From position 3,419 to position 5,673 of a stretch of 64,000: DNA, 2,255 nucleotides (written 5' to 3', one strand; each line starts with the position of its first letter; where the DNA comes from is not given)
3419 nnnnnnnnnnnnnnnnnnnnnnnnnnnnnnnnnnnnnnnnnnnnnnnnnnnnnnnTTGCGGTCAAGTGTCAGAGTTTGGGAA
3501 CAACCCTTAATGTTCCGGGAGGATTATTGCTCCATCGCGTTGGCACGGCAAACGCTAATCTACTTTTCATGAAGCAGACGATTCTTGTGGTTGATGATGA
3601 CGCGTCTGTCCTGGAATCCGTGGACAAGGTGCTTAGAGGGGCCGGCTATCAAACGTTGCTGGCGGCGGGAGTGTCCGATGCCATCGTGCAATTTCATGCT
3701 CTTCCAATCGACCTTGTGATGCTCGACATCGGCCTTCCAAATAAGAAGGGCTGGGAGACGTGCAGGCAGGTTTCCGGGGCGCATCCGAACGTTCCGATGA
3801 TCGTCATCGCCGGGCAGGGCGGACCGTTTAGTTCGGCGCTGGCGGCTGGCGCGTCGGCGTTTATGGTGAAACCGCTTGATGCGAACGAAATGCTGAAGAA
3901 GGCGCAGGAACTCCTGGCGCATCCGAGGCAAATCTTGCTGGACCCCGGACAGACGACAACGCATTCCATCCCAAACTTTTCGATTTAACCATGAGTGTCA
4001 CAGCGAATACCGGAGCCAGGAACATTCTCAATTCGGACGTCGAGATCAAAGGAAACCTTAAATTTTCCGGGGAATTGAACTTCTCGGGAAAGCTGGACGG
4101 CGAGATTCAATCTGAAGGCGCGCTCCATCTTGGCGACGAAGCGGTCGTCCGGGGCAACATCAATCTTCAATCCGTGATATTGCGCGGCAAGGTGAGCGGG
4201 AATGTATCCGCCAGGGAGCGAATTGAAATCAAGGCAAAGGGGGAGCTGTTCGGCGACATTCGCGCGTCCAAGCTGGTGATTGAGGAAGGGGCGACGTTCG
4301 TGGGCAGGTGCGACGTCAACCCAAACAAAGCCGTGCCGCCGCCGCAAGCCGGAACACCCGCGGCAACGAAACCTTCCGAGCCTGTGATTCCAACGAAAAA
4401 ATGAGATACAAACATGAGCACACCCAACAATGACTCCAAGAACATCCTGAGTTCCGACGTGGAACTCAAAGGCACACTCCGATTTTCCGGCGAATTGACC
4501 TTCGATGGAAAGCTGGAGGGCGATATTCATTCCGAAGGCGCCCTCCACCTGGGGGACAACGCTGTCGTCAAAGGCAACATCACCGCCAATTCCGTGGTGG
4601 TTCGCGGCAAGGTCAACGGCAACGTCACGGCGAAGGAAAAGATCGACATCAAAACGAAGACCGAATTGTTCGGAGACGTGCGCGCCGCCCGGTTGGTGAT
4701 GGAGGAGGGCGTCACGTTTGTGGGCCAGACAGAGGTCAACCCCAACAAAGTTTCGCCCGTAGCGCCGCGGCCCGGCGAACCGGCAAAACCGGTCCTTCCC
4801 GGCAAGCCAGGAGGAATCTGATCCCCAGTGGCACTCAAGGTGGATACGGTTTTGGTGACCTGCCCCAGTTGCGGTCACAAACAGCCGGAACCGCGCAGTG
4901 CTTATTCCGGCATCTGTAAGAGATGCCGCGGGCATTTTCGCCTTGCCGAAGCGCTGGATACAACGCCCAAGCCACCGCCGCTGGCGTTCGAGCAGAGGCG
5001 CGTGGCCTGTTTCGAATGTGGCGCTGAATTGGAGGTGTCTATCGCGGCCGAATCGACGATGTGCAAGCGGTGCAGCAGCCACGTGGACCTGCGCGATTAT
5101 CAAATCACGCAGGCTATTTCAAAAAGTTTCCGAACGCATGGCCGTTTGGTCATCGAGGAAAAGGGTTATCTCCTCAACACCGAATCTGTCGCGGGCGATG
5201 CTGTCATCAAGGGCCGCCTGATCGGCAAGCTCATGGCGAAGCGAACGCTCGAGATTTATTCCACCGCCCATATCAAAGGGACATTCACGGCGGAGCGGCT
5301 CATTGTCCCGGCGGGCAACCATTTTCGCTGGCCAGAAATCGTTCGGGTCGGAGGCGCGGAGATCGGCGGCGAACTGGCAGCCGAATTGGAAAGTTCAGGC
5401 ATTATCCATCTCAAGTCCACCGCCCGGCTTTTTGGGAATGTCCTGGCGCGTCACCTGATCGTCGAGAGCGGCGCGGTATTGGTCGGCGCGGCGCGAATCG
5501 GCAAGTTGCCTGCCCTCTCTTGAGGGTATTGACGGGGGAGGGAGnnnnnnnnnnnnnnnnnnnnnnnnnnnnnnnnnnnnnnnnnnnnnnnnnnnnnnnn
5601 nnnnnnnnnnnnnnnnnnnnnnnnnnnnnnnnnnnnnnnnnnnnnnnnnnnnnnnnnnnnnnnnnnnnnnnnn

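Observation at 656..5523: Sigma-54 two-component system divergent from a CheY + triple-bactofilin operon with its own sigma-54-type promoter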

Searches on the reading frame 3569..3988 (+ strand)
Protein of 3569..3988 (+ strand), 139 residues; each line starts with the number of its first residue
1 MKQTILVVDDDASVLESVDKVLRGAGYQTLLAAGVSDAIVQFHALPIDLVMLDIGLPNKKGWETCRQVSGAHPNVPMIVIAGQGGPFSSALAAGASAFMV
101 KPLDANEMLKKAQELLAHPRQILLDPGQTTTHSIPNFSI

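Call 3: search_protein_families(library=pfam, proteins=[window:3569-3988:+], max_evalue=0.01)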
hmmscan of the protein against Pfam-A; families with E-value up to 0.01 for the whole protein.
window:3569-3988:+ (139 aa): 1 family
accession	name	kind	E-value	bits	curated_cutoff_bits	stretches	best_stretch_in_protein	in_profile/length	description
PF00072.30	Response_reg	-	5e-19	68.9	30.2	1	5-112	1-110/111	Response regulator receiver domain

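Call 39: search_protein_families(library=ncbifam, proteins=[window:3569-3988:+], max_evalue=0.00001)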
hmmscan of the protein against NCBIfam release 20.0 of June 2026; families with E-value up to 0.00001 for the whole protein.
window:3569-3988:+ (139 aa): 67 families (the best 25 are shown)
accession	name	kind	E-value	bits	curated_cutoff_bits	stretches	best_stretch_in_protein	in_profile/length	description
NF040689.1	MtrAB_MtrA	equivalog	7.1e-17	61.5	300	1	5-114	1-111/219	MtrAB system response regulator MtrA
NF045717.1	DVU0259_DivK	exception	7.7e-16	58.3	160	1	1-115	1-115/117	DVU0259 family response regulator domain-containing protein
NF008296.0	PRK11083.1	equivalog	8.8e-16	58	273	1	2-121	3-123/228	two-component system response regulator CreB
NF007689.0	PRK10365.1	equivalog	1.7e-15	56.8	760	1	4-127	7-132/441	sigma-54-dependent response regulator transcription factor ZraR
NF045944.1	ResRegRpaBCyano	equivalog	8.9e-15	54.7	330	1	6-117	1-113/229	response regulator transcription factor RpaB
NF012227.0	AdeR_RR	equivalog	1.4e-14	54.1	340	1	3-119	12-129/239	efflux system response regulator transcription factor AdeR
NF053512.1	nitric_RR_NosR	exception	1.1e-13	51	400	1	5-118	1-117/422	response regulator c-di-GMP phosphodiesterase, NosR family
NF041733.1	resp_reg_CseB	equivalog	2.1e-13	50.2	350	1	4-116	2-115/228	two-component system response regulator CseB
NF051870.1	NAssimRespRegNtrX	equivalog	2.1e-13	50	600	1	4-109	3-112/452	nitrogen assimilation response regulator NtrX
NF047793.1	ResRegPgtA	equivalog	4e-13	49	650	1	2-123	5-128/414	two-component system response regulator PgtA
NF045505.1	RR_RssB_Pseudo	equivalog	6.5e-13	48.5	700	1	3-111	6-116/394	two-component system response regulator RssB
TIGR02154.1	PhoB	equivalog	6.7e-13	48.5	296.2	1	1-116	1-120/226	phosphate regulon transcriptional regulator PhoB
NF007005.1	PRK09468.1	equivalog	1e-12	48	331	1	2-118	3-121/237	osmolarity response regulator transcription factor OmpR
NF040534.1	resp_reg_YycF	equivalog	1.2e-12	47.6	340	1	4-117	2-116/231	response regulator YycF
NF006900.1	PRK09390.1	equivalog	2.3e-12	46.9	255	1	2-119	4-123/203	response regulator FixJ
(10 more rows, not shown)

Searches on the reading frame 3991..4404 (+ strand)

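Call 3: search_protein_families(library=pfam, proteins=[window:3991-4404:+], max_evalue=0.01)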
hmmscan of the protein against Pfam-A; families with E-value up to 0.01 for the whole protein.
window:3991-4404:+ (137 aa): 1 family
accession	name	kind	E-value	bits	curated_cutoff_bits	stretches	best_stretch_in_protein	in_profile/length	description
PF04519.19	Bactofilin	-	9.7e-28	96.7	27.9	1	12-107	2-97/98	Polymer-forming cytoskeletal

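Call 39: search_protein_families(library=ncbifam, proteins=[window:3991-4404:+], max_evalue=0.00001)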
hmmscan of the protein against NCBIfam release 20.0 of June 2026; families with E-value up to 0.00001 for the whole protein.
window:3991-4404:+ (137 aa): 0 families

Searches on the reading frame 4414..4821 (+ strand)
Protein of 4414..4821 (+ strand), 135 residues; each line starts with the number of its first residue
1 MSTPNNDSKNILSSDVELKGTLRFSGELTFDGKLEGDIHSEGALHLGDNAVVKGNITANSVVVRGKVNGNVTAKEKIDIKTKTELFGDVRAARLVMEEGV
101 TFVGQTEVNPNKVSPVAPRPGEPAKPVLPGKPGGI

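Call 3: search_protein_families(library=pfam, proteins=[window:4414-4821:+], max_evalue=0.01)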
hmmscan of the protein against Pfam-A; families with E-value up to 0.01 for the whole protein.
window:4414-4821:+ (135 aa): 1 family
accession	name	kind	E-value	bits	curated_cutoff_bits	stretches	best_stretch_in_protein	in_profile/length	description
PF04519.19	Bactofilin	-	3.4e-27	95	27.9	1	11-106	2-97/98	Polymer-forming cytoskeletal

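Call 39: search_protein_families(library=ncbifam, proteins=[window:4414-4821:+], max_evalue=0.00001)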
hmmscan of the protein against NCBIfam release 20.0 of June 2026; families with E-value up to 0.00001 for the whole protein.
window:4414-4821:+ (135 aa): 0 families

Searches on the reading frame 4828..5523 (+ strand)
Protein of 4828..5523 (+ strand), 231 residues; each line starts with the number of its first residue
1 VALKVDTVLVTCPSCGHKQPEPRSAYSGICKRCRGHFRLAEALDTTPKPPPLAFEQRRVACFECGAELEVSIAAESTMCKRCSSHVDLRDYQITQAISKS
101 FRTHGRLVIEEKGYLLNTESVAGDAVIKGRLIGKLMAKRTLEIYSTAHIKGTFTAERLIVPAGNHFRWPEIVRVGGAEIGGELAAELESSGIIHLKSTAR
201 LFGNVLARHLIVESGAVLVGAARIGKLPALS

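Call 3: search_protein_families(library=pfam, proteins=[window:4828-5523:+], max_evalue=0.01)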
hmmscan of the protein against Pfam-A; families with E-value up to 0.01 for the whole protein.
window:4828-5523:+ (231 aa): 8 families
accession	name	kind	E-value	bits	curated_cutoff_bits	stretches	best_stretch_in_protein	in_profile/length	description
PF04519.19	Bactofilin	-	2.6e-15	56.9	27.9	2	91-166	19-93/98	Polymer-forming cytoskeletal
PF21344.3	Zn_ribbon_LysW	-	0.00026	21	27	0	59-70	22-33/46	Alpha-aminoadipate carrier protein LysW-like, globular domain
PF14599.11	zinc_ribbon_6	-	0.00033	21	27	1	39-85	10-56/59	Zinc-ribbon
PF12773.13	DZR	-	0.00043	20.8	27.3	0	57-88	11-36/45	Double zinc ribbon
PF24451.1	DUF7567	-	0.00078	19.8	27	0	59-96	17-54/131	Family of unknown function (DUF7567)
PF01155.25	HypA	-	0.0024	18.3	28.9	0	56-85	68-95/112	Hydrogenase/urease nickel incorporation, metallochaperone, hypA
PF14319.11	Zn_Tnp_IS91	-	0.0029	18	26.3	0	8-36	37-65/90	Transposase zinc-binding domain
PF23454.1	Zn_ribbon_Brz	-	0.0075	17.3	27.9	0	56-78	3-25/58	Transcriptional regulator Brz zinc beta ribbon domain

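Call 6: find_homologous_proteins(query=window:4828-5523:+, max_evalue=0.00001)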
Query window:4828-5523:+ (231 aa): 2020 proteins with E <= 0.00001 among 3500 candidates; the best 120 are listed.
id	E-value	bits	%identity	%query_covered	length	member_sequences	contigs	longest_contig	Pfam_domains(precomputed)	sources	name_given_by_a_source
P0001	2.2e-148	510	100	100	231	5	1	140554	PF04519.20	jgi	jgi:cytoskeletal protein CcmA (bactofilin family)/DNA-directed RNA polymerase subunit RPC12/RpoP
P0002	1.6e-116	405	78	97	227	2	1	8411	PF04519.20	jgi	jgi:cytoskeletal protein CcmA (bactofilin family)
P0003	1.0e-111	390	73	98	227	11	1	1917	PF04519.20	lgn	-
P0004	3.3e-111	388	74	98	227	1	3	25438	PF13717.12,PF04519.20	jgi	jgi:cytoskeletal protein CcmA (bactofilin family)/DNA-directed RNA polymerase subunit RPC12/RpoP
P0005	6.8e-111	387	76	97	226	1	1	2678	PF04519.20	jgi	jgi:cytoskeletal protein CcmA (bactofilin family)/DNA-directed RNA polymerase subunit RPC12/RpoP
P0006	2.7e-110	385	74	98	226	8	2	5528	PF04519.20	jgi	jgi:cytoskeletal protein CcmA (bactofilin family)/DNA-directed RNA polymerase subunit RPC12/RpoP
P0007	5.5e-109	381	71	98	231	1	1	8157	PF04519.20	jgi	jgi:cytoskeletal protein CcmA (bactofilin family)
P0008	1.2e-108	380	72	98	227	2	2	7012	PF04519.20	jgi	jgi:cytoskeletal protein CcmA (bactofilin family)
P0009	2.4e-107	375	71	99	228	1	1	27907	PF04519.20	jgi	jgi:cytoskeletal protein CcmA (bactofilin family)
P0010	6.3e-107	374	72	98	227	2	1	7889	PF04519.20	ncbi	-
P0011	7.9e-107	374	73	98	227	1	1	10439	PF04519.20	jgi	jgi:cytoskeletal protein CcmA (bactofilin family)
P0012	1.5e-106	373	72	97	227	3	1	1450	PF13717.12,PF04519.20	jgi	jgi:cytoskeletal protein CcmA (bactofilin family)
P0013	1.8e-106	373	70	98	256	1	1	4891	PF04519.20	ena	-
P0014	6.2e-106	371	69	100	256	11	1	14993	PF04519.20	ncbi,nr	ncbi:MAG TPA: polymer-forming cytoskeletal protein [Verrucomicrobiae bacterium]|nr:polymer-forming c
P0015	4.3e-105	368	73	93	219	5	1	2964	PF04519.20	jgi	-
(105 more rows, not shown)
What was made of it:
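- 4828..5523 (+): Double zinc-ribbon + bactofilin protein. More than 2000 homologs (call 6).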

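Call 9: find_related_loci(query=A1, collection=genome_contigs, flank=8000)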
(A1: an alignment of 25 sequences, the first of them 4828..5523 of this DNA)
Query A1 (231 aa) in genome_contigs; peptide patterns used: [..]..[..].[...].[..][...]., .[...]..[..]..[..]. (x = any residue, [..] = any of these).
109 stretches matched a pattern; 85 encode a relative of the query (tblastn E <= 1e-3); the best 80 are kept; 80 distinct loci.
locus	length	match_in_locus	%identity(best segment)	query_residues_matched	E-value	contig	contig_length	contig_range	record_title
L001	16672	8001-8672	75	3-226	1e-113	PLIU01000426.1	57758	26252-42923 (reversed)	MAG: Verrucomicrobiales bacterium isolate palsa_1400 73.20110800_P3S.15_contig_2904, whole genome shotgun sequence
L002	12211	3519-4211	69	4-230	1e-110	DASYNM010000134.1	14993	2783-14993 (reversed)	MAG TPA_asm: Verrucomicrobiia bacterium isolate SMAG_U4403 k141_2697882, whole genome shotgun sequence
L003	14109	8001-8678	69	1-226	8e-107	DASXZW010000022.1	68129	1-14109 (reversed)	MAG TPA_asm: Verrucomicrobiia bacterium isolate SMAG_U4863 k141_1336922, whole genome shotgun sequence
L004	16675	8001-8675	72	1-225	2e-106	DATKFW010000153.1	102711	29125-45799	MAG TPA_asm: Candidatus Baltobacteraceae bacterium isolate SMAG_U14535 k141_80674, whole genome shotgun sequence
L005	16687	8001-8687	66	2-230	9e-102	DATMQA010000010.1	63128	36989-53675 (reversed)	MAG TPA_asm: Candidatus Binatia bacterium isolate SMAG_U12916 k141_3683984, whole genome shotgun sequence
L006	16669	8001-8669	66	4-226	1e-99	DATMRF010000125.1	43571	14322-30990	MAG TPA_asm: Candidatus Acidoferrum sp. isolate SMAG_U12948 k141_1175941, whole genome shotgun sequence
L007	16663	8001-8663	67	6-226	2e-99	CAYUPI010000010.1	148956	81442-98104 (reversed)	MAG TPA_asm: uncultured Verrucomicrobiota bacterium isolate binchicken_co185_233 genome assembly, contig: NODE_125_lengt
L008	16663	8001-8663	63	6-226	4e-96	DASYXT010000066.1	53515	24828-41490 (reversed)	MAG TPA_asm: Verrucomicrobiia bacterium isolate SMAG_U6315 k141_365236, whole genome shotgun sequence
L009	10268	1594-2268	63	2-225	5e-95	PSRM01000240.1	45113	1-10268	MAG: Verrucomicrobia bacterium isolate Amazon FNV 2010 0 4 contig_75_27038524_length_45113_multi_9_in_2_out_1, whole gen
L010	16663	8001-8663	63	6-226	3e-93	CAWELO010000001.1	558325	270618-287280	MAG: uncultured Verrucomicrobiae bacterium isolate MFD05705.bin.1.195 genome assembly, contig: contig_1, whole genome sh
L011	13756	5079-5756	62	4-229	2e-93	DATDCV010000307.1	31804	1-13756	MAG TPA_asm: Verrucomicrobiia bacterium isolate SMAG_U157 k141_665260, whole genome shotgun sequence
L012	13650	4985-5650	63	6-227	4e-93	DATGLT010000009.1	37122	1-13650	MAG TPA_asm: Verrucomicrobiia bacterium isolate SMAG_U9893 k141_240339, whole genome shotgun sequence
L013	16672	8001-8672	61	5-228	1e-92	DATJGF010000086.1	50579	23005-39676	MAG TPA_asm: Candidatus Limnocylindrales bacterium isolate SMAG_U15479 k141_2948456, whole genome shotgun sequence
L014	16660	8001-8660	62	6-225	1e-91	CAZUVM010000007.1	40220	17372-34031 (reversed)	MAG TPA_asm: uncultured Verrucomicrobiota bacterium isolate binchicken_co279_142 genome assembly, contig: k141_990129, w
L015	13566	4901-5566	59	4-225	2e-91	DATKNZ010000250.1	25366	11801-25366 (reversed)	MAG TPA_asm: Candidatus Acidoferrum sp. isolate SMAG_U14751 k141_1288215, whole genome shotgun sequence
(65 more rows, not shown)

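Call 28: find_encoding_contigs(protein=P0002, flank=7000, max_places=1)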
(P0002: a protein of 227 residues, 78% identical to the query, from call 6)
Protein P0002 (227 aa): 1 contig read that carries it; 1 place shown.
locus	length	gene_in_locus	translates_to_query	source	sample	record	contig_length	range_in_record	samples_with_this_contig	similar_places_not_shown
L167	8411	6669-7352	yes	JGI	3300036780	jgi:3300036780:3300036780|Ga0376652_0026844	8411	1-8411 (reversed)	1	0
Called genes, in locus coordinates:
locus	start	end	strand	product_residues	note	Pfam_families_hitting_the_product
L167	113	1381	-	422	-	-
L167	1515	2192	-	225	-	PF04366:Ysc84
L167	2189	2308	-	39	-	-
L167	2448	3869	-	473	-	PF00072:Response_reg, PF00158:Sigma54_activat, PF14532:Sigma54_activ_2, PF07728:AAA_5 (weak), PF00004:AAA (faint), PF25601:AAA_lid_14, PF02954:HTH_8 (weak)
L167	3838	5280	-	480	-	PF00512:HisKA, PF02518:HATPase_c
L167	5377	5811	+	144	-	PF00072:Response_reg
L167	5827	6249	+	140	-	PF04519:Bactofilin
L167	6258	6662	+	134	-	PF04519:Bactofilin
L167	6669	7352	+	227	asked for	PF04519:Bactofilin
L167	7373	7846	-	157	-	PF08327:AHSA1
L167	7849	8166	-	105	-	PF13518:HTH_28 (faint), PF01022:HTH_5, PF12840:HTH_20, PF13412:HTH_24 (weak), PF01047:MarR (weak), PF08279:HTH_11 (weak), PF12802:MarR_2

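Call 39: search_protein_families(library=ncbifam, proteins=[window:4828-5523:+], max_evalue=0.00001)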
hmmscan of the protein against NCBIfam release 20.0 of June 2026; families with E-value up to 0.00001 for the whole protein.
window:4828-5523:+ (231 aa): 0 families

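Call 41: find_encoding_contigs(protein=P0004, flank=6000, max_places=1)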
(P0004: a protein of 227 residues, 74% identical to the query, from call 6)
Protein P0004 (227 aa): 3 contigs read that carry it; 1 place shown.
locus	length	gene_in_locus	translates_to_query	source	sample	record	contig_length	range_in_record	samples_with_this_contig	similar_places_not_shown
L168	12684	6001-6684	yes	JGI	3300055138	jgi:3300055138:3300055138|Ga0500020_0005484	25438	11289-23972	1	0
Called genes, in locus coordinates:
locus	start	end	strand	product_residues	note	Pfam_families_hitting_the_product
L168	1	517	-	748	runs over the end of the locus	PF05569:Peptidase_M56, PF13205:Big_5 (faint)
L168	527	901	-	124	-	PF03965:Penicillinase_R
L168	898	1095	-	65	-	-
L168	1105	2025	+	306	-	PF00696:AA_kinase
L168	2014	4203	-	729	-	PF00403:HMA, PF00122:E1-E2_ATPase, PF00702:Hydrolase, PF12710:HAD (weak), PF08282:Hydrolase_3 (weak)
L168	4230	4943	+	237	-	PF01209:Ubie_methyltran, PF13489:Methyltransf_23, PF13847:Methyltransf_31, PF08241:Methyltransf_11, PF08242:Methyltransf_12, PF13649:Methyltransf_25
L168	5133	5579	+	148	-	PF04519:Bactofilin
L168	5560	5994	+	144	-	PF04519:Bactofilin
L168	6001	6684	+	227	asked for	PF13717:Zn_ribbon_4 (faint), PF04519:Bactofilin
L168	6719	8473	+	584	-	PF13306:LRR_5, PF13855:LRR_8 (faint), PF13306:LRR_5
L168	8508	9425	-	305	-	PF02881:SRP54_N (weak), PF00448:SRP54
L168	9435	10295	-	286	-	PF02811:PHP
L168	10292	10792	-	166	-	PF01029:NusB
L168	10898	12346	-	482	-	PF02233:PNTB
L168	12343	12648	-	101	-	PF12769:PNTB_4TM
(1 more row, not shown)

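Call 42: find_encoding_contigs(protein=P0009, flank=6000, max_places=1)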
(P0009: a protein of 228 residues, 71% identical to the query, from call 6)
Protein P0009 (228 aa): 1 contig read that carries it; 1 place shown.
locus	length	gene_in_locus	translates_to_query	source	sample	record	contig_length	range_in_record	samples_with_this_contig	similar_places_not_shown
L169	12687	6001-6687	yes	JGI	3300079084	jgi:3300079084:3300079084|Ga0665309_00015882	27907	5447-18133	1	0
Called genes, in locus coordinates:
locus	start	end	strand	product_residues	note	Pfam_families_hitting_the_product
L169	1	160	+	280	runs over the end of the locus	-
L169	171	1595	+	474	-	PF09861:Lar_N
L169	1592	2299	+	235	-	PF01872:RibD_C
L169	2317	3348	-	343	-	PF02985:HEAT (faint), PF13513:HEAT_EZ (faint), PF13646:HEAT_2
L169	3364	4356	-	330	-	PF13513:HEAT_EZ (faint), PF02985:HEAT (faint), PF13646:HEAT_2 (weak)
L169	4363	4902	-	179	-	-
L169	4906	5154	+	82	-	-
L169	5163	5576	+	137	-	PF04519:Bactofilin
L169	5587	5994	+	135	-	PF04519:Bactofilin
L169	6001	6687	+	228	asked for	PF04519:Bactofilin (weak)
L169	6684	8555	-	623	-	PF00270:DEAD, PF00271:Helicase_C, PF16124:RecQ_Zn_bind, PF09382:RQC, PF00570:HRDC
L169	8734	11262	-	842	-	PF00072:Response_reg (weak), PF13426:PAS_9 (weak), PF00989:PAS (weak), PF08448:PAS_4, PF13188:PAS_8 (weak), PF08447:PAS_3 (weak), PF02518:HATPase_c, PF00072:Response_reg, +1 more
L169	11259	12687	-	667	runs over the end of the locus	PF00989:PAS (faint), PF08448:PAS_4, PF13426:PAS_9 (faint), PF02518:HATPase_c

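Call 43: find_encoding_contigs(protein=P0011, flank=6000, max_places=1)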
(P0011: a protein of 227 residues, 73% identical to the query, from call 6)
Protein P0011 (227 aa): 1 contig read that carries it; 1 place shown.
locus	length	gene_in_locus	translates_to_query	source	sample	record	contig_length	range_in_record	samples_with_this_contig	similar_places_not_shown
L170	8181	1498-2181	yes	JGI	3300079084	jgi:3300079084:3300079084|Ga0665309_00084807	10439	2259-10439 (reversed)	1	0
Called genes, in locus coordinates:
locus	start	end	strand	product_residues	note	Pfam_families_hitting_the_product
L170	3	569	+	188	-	?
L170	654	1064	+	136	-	PF04519:Bactofilin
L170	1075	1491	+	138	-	PF04519:Bactofilin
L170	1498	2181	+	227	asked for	PF04519:Bactofilin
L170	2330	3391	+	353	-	PF13306:LRR_5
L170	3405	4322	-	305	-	PF13191:AAA_16 (weak), PF00448:SRP54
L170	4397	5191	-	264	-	PF02811:PHP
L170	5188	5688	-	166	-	PF01029:NusB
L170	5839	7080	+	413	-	PF01555:N6_N4_Mtase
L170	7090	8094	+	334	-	PF20296:MTaX1, PF13391:HNH_2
